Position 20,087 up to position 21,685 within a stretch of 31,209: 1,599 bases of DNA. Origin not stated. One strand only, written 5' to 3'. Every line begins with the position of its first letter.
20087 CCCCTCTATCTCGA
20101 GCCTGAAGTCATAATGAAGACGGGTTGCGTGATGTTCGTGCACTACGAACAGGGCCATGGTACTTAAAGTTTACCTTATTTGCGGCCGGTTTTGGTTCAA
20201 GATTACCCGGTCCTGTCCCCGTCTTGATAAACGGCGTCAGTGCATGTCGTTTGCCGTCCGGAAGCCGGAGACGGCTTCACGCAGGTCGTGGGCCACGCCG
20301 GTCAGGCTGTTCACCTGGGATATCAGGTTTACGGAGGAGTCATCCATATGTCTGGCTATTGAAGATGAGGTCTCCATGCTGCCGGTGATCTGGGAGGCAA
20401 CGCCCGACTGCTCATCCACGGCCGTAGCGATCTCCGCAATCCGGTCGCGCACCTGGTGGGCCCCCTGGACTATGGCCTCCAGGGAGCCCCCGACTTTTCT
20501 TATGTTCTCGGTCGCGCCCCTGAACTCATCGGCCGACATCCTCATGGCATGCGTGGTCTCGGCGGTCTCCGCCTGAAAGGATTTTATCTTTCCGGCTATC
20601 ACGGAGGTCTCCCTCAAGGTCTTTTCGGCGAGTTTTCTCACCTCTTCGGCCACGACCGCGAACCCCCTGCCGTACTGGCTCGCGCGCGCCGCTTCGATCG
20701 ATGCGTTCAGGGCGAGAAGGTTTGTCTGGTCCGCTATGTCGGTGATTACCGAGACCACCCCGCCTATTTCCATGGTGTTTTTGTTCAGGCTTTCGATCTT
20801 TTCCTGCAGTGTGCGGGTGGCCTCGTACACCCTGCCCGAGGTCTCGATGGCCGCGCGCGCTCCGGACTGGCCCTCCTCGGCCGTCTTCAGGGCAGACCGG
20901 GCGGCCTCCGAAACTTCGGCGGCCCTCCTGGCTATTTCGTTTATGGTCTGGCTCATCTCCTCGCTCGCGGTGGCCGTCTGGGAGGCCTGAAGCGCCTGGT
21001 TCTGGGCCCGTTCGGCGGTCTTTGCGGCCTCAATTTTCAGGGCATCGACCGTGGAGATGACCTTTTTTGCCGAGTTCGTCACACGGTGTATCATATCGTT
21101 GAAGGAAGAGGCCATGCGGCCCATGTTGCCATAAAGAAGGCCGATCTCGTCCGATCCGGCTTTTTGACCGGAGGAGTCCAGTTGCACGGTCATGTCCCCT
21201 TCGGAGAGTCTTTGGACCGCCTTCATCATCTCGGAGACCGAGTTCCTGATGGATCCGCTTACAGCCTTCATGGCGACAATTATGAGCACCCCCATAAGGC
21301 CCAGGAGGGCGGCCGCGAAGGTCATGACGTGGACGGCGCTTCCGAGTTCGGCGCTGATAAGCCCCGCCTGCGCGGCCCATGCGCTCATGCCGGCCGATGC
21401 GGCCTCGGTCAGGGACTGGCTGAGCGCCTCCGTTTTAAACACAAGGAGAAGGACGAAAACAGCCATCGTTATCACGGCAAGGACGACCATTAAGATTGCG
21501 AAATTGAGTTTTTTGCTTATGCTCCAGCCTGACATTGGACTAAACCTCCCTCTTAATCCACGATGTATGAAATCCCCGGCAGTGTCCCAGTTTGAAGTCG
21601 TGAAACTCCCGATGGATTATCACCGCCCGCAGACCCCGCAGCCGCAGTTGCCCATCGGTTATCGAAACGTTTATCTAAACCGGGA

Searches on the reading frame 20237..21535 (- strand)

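Call 4: search_protein_families(library=pfam, proteins=[window:20237-21535:-])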
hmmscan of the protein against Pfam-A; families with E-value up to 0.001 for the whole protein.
window:20237-21535:- (432 aa): 2 families
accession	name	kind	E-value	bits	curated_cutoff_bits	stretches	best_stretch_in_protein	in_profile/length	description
PF00015.26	MCPsignal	-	9.3e-38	130.2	34.6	1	240-392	18-170/172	Methyl-accepting chemotaxis protein (MCP) signalling domain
PF00672.30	HAMP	-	0.00015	22.5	25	1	92-144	2-50/53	HAMP domain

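Call 5: search_protein_families(library=ncbifam, proteins=[window:20237-21535:-])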
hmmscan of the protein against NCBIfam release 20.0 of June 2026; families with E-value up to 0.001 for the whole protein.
window:20237-21535:- (432 aa): 8 families
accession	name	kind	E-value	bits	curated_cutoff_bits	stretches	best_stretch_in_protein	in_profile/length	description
NF058645.1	MCPCtpMPsAe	equivalog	2.7e-47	161.8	900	1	73-426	208-557/558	methyl-accepting chemotaxis protein CtpM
NF047851.1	MCPCitTducer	equivalog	1.6e-24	87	900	1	72-428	194-517/553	methyl-accepting chemotaxis citrate transducer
NF011615.0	PRK15041.1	equivalog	9.3e-24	84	947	1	74-426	190-516/554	methyl-accepting chemotaxis protein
NF041847.1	transduc_aer2_vibrio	equivalog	6.6e-23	80.8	1200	1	100-409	459-750/804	aerotaxis transducer Aer2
NF011622.0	PRK15048.1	equivalog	3e-22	79.5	900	1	62-429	178-517/553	methyl-accepting chemotaxis protein II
NF050802.1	AspChtxCcaA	equivalog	1.7e-20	73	1300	1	213-374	524-685/700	aspartate chemotaxis receptor CcaA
NF007309.0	PRK09793.1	equivalog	5.9e-20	71.7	903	1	127-408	241-508/533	methyl-accepting chemotaxis protein IV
TIGR02168.1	SMC_prok_B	equivalog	0.00064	17.6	567.35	0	305-407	222-324/1181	chromosome segregation protein SMC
